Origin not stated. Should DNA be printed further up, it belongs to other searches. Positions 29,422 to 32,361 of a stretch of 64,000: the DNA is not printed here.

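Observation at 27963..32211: Plus-strand enzyme: B-C-A gene order, Asp in place of the third Cys of the N-terminal cluster motif, no Arr/Arx signature - substrate unassigned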

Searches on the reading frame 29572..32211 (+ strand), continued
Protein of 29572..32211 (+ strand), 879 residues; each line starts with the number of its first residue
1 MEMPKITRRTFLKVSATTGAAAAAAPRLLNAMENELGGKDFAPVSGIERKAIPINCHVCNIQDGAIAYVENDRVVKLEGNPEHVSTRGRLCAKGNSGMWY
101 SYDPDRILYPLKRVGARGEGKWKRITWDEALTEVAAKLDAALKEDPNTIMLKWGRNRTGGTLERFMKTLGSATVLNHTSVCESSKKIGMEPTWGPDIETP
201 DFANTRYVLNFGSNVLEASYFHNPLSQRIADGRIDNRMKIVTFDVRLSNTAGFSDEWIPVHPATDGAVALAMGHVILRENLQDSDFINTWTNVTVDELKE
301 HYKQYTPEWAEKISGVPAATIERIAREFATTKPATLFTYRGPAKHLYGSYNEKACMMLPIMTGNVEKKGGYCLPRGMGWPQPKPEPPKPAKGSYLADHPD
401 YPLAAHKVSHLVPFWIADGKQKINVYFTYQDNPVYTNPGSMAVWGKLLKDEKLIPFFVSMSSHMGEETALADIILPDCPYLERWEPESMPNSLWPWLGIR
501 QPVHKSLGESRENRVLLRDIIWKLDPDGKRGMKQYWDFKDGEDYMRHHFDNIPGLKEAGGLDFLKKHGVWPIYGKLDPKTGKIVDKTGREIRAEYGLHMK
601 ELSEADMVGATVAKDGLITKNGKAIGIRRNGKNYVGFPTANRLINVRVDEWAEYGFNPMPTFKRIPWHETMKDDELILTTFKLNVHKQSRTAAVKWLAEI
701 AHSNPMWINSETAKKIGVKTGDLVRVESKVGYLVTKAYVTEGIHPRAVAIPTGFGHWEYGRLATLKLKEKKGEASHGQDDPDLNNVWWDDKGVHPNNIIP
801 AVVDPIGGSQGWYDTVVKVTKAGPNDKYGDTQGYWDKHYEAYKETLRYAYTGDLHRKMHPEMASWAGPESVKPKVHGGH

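Call 82: predict_structure(alignment_id=A1)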
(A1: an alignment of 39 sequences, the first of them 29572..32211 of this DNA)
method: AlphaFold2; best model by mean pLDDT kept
length: 879 residues; sequences in the alignment: 39
mean_pLDDT: 57.8   pTM: 0.62
mean pLDDT of the five models: 57.8, 56.6, 54.6, 53.3, 48.9
residues with pLDDT >= 90: 59; 70-90: 246; 50-70: 184; < 50: 390
segments of 3 or more residues with pLDDT < 50: 1-38, 53-66, 72-105, 177-200, 213-235, 247-253, 338-380, 402-408, 432-436, 479-508, 553-555, 564-579, 581-586, 588-598, 637-664, 682-698, 753-792, 803-814, 849-855, 857-865, 867-879
pLDDT, mean of each block of 10 residues (from residue 1): 38 41 42 42 56 38 43 44 25 25 51 78 82 96 94 64 86 62 26 29 64 39 37 53 54 63 66 76 58 66 80 83 84 56 30 39 37 30 77 71 48 79 87 51 80 91 68 73 29 33 41 77 91 83 63 54 43 36 45 44 80 75 68 58 38 36 52 74 39 44 74 87 88 85 75 42 33 34 36 65 43 66 85 84 59 46 45 33
secondary structure, 60 per line:
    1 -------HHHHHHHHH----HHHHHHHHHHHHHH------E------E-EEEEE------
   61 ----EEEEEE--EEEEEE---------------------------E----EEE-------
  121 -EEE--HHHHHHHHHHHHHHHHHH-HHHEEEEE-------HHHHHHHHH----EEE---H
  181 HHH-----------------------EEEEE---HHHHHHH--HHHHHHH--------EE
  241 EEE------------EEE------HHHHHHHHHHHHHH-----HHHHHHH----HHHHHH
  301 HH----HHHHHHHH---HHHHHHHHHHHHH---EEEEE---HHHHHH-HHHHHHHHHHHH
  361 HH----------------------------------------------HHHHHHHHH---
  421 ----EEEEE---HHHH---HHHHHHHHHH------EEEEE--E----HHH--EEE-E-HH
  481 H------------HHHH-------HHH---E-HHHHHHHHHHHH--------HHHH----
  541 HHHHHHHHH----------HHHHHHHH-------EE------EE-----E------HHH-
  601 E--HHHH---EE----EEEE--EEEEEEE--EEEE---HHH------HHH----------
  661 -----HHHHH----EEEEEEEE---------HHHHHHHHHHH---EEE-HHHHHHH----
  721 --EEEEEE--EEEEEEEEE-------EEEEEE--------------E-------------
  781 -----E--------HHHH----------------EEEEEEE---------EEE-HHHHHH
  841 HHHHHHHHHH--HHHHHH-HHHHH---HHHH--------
elements in order (helices of 4 or more, strands of 3 or more residues): H8-16 H21-34 E50-54 E65-70 E73-78 E111-113 E122-124 H127-144 E149-153 H161-169 E174-176 H180-183 E207-211 H215-221 H224-230 E239-243 E256-258 H265-278 H284-290 H295-302 H307-314 H318-330 E334-338 H342-347 H349-362 H409-417 E425-429 H433-436 H440-449 E456-460 E473-475 H494-497 H513-524 H533-536 H541-549 H560-567 H604-607 E617-620 E623-629 E632-635 H666-670 E675-682 H692-702 E706-708 H710-716 E723-728 E731-739 E747-752 H795-798 E815-821 E831-833 H835-850 H853-858 H860-864 H868-871
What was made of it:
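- Tried and rejected: Mean pLDDT was 57.8 and the FS0 and active-site segments were below 50 (call 82).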

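Call 84: fold_search(model_id=the predicted structure, library=pdb)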
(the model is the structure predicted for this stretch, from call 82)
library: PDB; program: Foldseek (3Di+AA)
matches with E <= 10: 927; with E <= 0.001: 167
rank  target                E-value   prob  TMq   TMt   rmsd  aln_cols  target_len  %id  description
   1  2vpw_A                1.6e-31  1.00  0.57  0.66   7.5       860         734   23  Polysulfide reductase with bound menaquinone (released 2008-06-10)
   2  6cz7_A                1.3e-30  1.00  0.54  0.57  11.7       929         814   21  The arsenate respiratory reductase (Arr) complex from Shewanella sp. ANA-3 (released 2018-08-15)
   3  6cz7_C                2.7e-30  1.00  0.54  0.58  11.0       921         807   21  The arsenate respiratory reductase (Arr) complex from Shewanella sp. ANA-3 (released 2018-08-15)
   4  2e7z                  1.6e-28  1.00  0.52  0.61   8.5       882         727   18  Acetylene Hydratase from Pelobacter acetylenicus (released 2007-02-27)
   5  4ydd_C                5.0e-28  1.00  0.51  0.50  10.3      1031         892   16  Crystal structure of the perchlorate reductase PcrAB from Azospira suillum PS (released 2016-03-09)
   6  5e7o_A                9.3e-28  1.00  0.52  0.52   9.2      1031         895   17  Crystal structure of the perchlorate reductase PcrAB mutant W461E of PcrA from Azospira suillum PS (released 2016-03-09)
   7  1fdi                  1.4e-27  1.00  0.50  0.60  11.1       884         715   18  OXIDIZED FORM OF FORMATE DEHYDROGENASE H FROM E. COLI COMPLEXED WITH THE INHIBITOR NITRITE (released 1997-08-20)
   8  5ch7_C                1.8e-27  1.00  0.49  0.49  11.1      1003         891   17  Crystal structure of the perchlorate reductase PcrAB - Phe164 gate switch intermediate - from Azospira suillum PS (released 2016-03-09)
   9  7vw6_A                1.2e-26  1.00  0.52  0.51   8.5       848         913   16  Cryo-EM Structure of Formate Dehydrogenase 1 from Methylorubrum extorquens AM1 (released 2022-06-01)
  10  5ch7_A                1.7e-26  1.00  0.49  0.48  11.2      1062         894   16  Crystal structure of the perchlorate reductase PcrAB - Phe164 gate switch intermediate - from Azospira suillum PS (released 2016-03-09)
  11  4ydd_A                2.9e-26  1.00  0.51  0.50  10.5      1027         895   16  Crystal structure of the perchlorate reductase PcrAB from Azospira suillum PS (released 2016-03-09)
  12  8j83_A                3.9e-26  1.00  0.50  0.49   8.8       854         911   16  Crystal structure of formate dehydrogenase from Methylorubrum extorquens AM1 (released 2023-10-11)
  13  2v45                  5.4e-26  1.00  0.51  0.61   9.2       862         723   18  A New Catalytic Mechanism of Periplasmic Nitrate Reductase from Desulfovibrio desulfuricans ATCC 27774 from Crystallogra (released 2008-03-18)
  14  9ktl_A                5.7e-26  1.00  0.52  0.48   9.2       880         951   18  Cryo-EM structure of reduced form of formate dehydrogenase from Rhodobacter aestuarii (RaFDH) with NADH (released 2025-06-18)
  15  1aa6                  8.5e-26  1.00  0.47  0.57   8.9       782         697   19  REDUCED FORM OF FORMATE DEHYDROGENASE H FROM E. COLI (released 1997-08-20)
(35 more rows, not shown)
